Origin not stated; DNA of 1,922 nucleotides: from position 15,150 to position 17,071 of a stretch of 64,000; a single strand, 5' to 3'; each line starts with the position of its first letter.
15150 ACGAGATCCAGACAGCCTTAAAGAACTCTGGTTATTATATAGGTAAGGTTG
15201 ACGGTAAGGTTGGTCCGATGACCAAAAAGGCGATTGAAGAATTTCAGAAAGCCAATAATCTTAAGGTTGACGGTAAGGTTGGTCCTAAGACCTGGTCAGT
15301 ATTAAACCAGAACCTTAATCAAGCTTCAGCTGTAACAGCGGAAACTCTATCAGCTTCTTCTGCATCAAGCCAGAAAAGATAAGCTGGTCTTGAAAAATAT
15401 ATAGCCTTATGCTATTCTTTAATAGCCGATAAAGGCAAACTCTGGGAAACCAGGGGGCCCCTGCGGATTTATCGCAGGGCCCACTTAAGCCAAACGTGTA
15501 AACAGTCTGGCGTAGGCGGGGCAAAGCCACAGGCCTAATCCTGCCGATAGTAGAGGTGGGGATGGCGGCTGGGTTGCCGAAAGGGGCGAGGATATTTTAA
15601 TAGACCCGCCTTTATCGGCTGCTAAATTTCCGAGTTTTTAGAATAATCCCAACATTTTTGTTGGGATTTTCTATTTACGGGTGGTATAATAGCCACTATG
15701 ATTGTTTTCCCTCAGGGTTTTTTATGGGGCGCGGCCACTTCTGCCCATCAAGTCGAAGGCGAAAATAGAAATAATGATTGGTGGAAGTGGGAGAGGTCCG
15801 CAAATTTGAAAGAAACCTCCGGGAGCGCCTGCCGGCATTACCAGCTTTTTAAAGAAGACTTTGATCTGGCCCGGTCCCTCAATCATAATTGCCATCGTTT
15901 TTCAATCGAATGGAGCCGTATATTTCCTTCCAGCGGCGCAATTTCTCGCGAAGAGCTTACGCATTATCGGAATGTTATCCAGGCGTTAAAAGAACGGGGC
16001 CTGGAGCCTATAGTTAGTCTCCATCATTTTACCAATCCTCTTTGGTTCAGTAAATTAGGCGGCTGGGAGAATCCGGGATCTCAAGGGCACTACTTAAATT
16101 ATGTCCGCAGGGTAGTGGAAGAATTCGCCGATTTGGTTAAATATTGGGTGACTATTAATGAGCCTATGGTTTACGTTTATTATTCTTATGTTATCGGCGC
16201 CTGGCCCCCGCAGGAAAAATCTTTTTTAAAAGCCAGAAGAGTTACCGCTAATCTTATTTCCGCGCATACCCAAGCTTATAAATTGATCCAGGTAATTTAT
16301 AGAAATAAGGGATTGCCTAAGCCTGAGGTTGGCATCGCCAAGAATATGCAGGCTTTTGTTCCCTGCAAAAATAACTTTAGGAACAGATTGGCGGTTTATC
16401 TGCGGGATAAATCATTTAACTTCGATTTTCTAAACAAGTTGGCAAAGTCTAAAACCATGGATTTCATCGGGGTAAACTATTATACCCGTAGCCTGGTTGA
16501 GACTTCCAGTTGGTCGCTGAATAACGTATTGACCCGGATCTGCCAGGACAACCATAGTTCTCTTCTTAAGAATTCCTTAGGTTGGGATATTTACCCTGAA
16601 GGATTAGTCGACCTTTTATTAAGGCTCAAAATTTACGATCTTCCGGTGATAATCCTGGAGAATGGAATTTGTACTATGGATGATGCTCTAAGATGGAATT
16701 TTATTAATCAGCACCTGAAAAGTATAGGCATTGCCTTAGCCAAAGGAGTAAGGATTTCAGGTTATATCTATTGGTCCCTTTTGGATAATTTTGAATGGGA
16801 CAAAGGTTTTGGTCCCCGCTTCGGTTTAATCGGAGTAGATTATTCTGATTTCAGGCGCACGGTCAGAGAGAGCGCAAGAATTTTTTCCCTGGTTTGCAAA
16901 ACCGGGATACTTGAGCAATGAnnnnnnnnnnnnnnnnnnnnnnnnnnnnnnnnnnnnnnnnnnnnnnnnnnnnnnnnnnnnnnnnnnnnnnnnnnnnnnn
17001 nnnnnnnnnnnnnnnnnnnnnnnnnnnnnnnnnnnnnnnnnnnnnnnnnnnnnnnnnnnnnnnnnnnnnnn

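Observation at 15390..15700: Self-contained ~200-nt structured RNA with cyclic-di-GMP-riboswitch-like sequence signatures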

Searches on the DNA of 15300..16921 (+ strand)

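Call 4: search_rna_families(source=window, start=15300, end=15760, threshold=evalue, max_evalue=10, show_alignments=4)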
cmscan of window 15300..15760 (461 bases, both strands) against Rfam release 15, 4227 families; matches with E-value up to 10: 9.
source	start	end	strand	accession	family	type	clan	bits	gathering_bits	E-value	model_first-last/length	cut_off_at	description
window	15424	15581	+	RF01051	c-di-GMP-I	Cis-reg; riboswitch;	CL00126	41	35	9.9e-07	1-87/87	no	c-di-GMP-I riboswitch aptamer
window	15564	15677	+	RF01772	rnk_pseudo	Cis-reg; leader;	-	26.7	55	0.018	1-108/108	no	Pseudomonas rnk leader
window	15447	15516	-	RF00194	Rubella_3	Cis-reg;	-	24.5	35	0.014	1-68/68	no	Rubella virus 3' cis-acting element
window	15562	15633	+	RF00698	mir-489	Gene; miRNA;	-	23.4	61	0.022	1-84/84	no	mir-489 microRNA precursor family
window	15621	15698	+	RF02579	tsr26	Gene; sRNA;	-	18.9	141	2.5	1-122/122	no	S. aureus tsr26 small RNA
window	15642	15709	-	RF02427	SpF10_sRNA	Gene; sRNA;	-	17.7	60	1.2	1-57/57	no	Streptococcus sRNA SpF10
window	15636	15676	+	RF00654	mir-216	Gene; miRNA;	CL00094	15.5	53.5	4.9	1-77/77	no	mir-216 microRNA precursor family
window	15708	15747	-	RF03129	L31-Corynebacteriaceae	Cis-reg; leader;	CL00118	13.5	36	6.2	1-64/64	no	L31-Corynebacteriaceae ribosomal protein leader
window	15350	15450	+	RF01866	ceN33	Gene; snRNA; snoRNA; CD-box;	-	13.3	75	5.9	1-118/118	no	C. elegans snoRNA ceN33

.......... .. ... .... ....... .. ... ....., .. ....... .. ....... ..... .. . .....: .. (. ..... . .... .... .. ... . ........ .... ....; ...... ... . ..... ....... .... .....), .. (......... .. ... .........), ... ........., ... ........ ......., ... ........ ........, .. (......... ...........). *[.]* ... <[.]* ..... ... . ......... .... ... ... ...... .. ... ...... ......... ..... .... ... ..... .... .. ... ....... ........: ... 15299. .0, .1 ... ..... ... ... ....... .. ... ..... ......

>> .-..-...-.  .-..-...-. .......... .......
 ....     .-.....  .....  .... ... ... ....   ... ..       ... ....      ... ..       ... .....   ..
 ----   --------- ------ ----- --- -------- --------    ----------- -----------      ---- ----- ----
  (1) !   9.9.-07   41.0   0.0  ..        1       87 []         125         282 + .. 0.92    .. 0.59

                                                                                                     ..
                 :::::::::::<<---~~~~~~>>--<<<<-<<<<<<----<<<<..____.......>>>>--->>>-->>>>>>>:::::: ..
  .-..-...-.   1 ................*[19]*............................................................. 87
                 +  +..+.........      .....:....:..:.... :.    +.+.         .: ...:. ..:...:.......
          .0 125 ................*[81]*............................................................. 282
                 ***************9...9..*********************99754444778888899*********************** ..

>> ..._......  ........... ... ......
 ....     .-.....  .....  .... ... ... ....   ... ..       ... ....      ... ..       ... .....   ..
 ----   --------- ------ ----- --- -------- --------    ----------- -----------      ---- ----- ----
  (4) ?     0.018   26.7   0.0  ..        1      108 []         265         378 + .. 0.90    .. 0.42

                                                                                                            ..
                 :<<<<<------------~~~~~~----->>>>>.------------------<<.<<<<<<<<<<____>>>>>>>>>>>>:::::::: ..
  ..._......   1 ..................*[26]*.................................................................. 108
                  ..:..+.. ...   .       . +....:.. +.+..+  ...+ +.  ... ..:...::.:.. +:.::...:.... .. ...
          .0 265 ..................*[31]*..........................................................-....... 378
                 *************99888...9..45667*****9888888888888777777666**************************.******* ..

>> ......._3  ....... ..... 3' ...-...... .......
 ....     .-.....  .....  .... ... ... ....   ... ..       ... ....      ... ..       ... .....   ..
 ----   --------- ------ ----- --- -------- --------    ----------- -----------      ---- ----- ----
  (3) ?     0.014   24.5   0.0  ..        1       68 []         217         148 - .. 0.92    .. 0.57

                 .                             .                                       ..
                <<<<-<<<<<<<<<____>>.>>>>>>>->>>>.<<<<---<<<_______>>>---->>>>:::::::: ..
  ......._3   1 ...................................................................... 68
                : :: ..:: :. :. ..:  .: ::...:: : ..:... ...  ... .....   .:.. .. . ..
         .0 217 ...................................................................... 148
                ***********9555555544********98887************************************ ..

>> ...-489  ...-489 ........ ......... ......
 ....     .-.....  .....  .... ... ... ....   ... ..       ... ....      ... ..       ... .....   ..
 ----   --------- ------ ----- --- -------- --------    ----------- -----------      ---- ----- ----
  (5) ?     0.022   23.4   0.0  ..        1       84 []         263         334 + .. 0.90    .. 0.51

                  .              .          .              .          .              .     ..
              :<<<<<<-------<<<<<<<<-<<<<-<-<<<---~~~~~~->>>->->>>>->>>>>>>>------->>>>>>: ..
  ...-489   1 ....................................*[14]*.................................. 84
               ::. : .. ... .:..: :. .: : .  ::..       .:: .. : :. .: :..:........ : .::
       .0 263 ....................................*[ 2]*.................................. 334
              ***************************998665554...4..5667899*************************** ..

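Call 14: search_rna_families(sources=[L001, L002, L003, L004, L005, L006, L007, L008], threshold=gathering)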
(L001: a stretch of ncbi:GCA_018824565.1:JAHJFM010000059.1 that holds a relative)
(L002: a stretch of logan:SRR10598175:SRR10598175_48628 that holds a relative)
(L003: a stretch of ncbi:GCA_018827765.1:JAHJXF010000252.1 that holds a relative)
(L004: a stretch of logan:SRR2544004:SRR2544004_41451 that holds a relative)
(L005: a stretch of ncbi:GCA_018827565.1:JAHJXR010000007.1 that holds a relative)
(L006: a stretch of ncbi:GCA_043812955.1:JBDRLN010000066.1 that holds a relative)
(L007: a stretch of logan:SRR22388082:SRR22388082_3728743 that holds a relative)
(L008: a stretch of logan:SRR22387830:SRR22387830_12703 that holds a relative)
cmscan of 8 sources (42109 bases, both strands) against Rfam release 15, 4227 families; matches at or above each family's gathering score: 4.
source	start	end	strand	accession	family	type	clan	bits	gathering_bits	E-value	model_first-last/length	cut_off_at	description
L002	2727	2884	+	RF01051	c-di-GMP-I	Cis-reg; riboswitch;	CL00126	41.9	35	5.4e-05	1-87/87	no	c-di-GMP-I riboswitch aptamer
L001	2727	2884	+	RF01051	c-di-GMP-I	Cis-reg; riboswitch;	CL00126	41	35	9.1e-05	1-87/87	no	c-di-GMP-I riboswitch aptamer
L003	2727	2884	+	RF01051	c-di-GMP-I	Cis-reg; riboswitch;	CL00126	41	35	9.1e-05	1-87/87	no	c-di-GMP-I riboswitch aptamer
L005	138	295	+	RF01051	c-di-GMP-I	Cis-reg; riboswitch;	CL00126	40.8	35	0.0001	1-87/87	no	c-di-GMP-I riboswitch aptamer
